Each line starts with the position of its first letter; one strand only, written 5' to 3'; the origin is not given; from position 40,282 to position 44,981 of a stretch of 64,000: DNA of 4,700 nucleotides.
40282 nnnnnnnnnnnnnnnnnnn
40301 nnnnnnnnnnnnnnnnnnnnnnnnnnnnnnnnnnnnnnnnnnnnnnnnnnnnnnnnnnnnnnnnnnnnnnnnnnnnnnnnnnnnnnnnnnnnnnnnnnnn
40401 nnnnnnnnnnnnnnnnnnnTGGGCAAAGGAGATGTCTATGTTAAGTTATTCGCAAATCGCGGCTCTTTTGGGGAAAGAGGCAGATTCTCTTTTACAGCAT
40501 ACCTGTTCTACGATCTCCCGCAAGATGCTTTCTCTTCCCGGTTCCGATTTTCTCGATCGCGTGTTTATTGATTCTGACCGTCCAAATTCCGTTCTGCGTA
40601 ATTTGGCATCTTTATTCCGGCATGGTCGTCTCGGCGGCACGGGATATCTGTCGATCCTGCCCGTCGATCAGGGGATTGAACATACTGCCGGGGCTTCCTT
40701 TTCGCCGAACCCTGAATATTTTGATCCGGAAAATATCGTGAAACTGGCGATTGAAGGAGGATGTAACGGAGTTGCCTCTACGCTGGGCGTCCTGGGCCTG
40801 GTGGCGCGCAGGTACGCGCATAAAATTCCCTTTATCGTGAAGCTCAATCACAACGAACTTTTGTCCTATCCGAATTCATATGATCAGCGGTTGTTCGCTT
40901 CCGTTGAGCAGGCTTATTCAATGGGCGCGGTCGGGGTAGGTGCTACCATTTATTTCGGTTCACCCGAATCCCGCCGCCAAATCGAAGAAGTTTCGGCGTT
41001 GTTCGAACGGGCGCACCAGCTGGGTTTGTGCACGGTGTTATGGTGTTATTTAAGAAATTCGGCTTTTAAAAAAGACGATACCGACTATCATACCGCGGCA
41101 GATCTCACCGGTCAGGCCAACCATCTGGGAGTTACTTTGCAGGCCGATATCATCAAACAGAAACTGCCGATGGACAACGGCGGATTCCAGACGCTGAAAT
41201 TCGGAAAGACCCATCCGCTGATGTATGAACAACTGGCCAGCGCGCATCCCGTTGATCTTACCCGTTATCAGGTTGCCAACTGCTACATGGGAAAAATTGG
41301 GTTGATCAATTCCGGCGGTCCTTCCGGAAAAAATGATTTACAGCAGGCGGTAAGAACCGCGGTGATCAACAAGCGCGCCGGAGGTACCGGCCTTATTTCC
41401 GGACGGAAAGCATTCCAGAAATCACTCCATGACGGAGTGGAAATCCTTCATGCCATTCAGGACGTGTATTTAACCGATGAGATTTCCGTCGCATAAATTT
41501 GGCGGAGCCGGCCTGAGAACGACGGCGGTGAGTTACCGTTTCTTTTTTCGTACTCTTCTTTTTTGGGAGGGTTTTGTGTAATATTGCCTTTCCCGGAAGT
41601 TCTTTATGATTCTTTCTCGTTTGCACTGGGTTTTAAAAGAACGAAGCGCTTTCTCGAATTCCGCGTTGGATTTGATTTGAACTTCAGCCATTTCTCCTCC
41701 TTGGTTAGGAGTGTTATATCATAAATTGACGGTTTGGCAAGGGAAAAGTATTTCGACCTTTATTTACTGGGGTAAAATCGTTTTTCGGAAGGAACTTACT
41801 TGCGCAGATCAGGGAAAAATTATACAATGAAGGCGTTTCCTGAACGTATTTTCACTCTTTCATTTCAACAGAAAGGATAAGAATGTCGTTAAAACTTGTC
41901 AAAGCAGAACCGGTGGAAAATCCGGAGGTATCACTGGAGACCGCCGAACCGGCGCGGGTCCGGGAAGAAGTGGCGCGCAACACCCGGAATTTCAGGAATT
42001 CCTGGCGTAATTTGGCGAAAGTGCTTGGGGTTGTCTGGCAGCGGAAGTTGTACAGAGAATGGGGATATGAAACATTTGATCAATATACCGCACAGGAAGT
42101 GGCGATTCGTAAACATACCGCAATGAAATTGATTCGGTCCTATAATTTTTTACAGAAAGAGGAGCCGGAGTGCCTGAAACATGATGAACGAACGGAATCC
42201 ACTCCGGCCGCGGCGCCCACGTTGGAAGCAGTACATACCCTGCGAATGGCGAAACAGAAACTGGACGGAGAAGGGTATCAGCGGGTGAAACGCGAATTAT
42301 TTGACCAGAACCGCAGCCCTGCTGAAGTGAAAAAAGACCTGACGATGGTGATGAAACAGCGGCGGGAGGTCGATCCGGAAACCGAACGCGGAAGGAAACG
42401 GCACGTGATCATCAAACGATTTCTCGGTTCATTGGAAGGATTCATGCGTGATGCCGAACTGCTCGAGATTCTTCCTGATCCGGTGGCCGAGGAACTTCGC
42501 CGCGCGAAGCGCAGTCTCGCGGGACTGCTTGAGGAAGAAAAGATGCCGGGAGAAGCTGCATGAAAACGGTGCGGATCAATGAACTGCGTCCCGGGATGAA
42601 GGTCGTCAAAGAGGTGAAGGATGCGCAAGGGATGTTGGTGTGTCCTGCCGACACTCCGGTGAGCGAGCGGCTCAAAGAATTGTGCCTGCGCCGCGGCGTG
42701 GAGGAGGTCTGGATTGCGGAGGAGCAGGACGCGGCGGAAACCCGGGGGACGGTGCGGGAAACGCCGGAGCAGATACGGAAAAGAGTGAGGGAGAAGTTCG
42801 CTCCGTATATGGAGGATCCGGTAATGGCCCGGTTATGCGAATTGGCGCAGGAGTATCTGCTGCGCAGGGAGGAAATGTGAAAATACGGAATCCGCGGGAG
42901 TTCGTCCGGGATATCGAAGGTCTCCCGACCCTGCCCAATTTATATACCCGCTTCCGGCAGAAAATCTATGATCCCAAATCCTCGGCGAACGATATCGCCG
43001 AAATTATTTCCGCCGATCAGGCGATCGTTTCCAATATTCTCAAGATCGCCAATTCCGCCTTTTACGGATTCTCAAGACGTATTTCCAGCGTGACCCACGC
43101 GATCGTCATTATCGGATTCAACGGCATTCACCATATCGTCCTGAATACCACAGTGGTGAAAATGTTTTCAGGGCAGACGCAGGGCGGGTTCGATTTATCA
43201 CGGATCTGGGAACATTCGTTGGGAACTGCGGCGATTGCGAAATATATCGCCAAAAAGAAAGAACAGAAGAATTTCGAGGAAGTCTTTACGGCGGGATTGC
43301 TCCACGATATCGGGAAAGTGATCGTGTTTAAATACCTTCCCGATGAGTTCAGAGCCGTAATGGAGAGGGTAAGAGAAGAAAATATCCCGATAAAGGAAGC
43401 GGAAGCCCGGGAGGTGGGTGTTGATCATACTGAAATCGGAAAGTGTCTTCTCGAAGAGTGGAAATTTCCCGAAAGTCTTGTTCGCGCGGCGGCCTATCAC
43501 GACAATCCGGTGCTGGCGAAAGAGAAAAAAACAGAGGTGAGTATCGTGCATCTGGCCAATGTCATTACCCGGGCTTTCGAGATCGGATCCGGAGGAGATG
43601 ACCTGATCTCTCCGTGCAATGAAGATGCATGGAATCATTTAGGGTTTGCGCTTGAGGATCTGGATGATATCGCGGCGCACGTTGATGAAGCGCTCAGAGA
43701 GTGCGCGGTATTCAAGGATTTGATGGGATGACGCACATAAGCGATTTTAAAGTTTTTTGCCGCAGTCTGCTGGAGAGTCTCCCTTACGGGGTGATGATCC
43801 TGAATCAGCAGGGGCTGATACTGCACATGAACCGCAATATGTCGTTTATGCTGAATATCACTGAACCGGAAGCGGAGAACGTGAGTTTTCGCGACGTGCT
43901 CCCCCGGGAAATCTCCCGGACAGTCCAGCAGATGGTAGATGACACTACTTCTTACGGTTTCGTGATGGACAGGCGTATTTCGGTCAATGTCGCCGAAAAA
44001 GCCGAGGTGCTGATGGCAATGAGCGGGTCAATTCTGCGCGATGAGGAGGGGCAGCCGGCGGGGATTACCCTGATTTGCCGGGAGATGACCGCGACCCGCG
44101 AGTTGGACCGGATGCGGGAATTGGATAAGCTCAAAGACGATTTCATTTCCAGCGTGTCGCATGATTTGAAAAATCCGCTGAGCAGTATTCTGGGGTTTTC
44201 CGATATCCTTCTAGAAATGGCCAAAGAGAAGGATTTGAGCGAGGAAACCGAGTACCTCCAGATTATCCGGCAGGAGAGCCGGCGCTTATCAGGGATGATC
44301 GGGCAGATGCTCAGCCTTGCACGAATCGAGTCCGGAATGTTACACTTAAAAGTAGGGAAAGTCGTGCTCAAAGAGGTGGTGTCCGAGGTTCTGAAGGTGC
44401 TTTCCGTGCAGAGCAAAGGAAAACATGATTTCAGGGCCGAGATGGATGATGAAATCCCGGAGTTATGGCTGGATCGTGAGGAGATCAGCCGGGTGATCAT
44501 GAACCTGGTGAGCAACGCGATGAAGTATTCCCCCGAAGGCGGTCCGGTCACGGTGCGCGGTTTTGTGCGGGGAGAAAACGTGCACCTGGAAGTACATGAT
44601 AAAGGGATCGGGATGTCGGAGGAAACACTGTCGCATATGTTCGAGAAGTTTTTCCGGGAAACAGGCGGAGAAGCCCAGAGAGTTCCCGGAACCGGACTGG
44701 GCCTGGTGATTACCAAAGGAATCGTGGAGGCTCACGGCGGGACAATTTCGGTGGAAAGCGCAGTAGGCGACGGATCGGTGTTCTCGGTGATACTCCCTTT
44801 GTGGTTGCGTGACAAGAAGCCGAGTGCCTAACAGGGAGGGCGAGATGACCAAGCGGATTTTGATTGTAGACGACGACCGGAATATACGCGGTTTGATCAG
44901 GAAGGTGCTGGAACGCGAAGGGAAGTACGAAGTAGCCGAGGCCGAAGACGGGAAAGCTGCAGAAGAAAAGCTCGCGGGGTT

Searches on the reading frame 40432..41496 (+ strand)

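Call 74: search_protein_families(library=pfam, proteins=[window:40432-41496:+], max_evalue=0.00001)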
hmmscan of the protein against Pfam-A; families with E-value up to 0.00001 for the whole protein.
window:40432-41496:+ (354 aa): 1 family
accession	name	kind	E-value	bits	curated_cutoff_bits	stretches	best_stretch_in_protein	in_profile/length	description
PF01791.15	DeoC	-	4.5e-61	206.8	23.8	1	74-330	2-229/229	DeoC/LacD family aldolase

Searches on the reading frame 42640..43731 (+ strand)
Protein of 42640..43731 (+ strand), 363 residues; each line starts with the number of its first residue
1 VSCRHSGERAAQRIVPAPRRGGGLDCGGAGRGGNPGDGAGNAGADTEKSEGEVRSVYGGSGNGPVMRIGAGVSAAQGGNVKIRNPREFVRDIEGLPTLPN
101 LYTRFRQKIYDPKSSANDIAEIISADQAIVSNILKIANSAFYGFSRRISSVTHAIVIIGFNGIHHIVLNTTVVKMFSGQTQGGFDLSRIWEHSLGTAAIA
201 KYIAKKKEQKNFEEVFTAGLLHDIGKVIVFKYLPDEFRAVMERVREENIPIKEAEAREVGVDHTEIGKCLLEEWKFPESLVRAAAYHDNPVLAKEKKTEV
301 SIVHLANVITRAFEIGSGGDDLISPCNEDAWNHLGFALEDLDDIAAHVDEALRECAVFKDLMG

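Call 74: search_protein_families(library=pfam, proteins=[window:42640-43731:+], max_evalue=0.00001)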
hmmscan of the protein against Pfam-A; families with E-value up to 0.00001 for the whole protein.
window:42640-43731:+ (363 aa): 2 families
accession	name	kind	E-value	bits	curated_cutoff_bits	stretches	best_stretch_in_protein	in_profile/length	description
PF08668.18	HDOD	-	1.1e-65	221.3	22.9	1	95-290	1-196/196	HDOD domain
PF01966.28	HD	-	6.9e-14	52.6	22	1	190-310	2-114/116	HD domain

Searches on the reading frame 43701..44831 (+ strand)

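Call 74: search_protein_families(library=pfam, proteins=[window:43701-44831:+], max_evalue=0.00001)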
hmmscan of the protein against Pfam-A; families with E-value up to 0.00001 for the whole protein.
window:43701-44831:+ (376 aa): 4 families
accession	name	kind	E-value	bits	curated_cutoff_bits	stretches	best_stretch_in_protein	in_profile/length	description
PF02518.31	HATPase_c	-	2.5e-27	95.9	26.4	1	258-367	2-109/111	Histidine kinase-, DNA gyrase B-, and HSP90-like ATPase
PF00512.31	HisKA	-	1.5e-18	67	26.9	1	145-212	2-66/66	His Kinase A (phospho-acceptor) domain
PF08448.16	PAS_4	-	7.5e-09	36.2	23.1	1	24-134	1-110/110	PAS fold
PF00989.32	PAS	-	2.2e-07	31.3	22.6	1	21-128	4-112/113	PAS fold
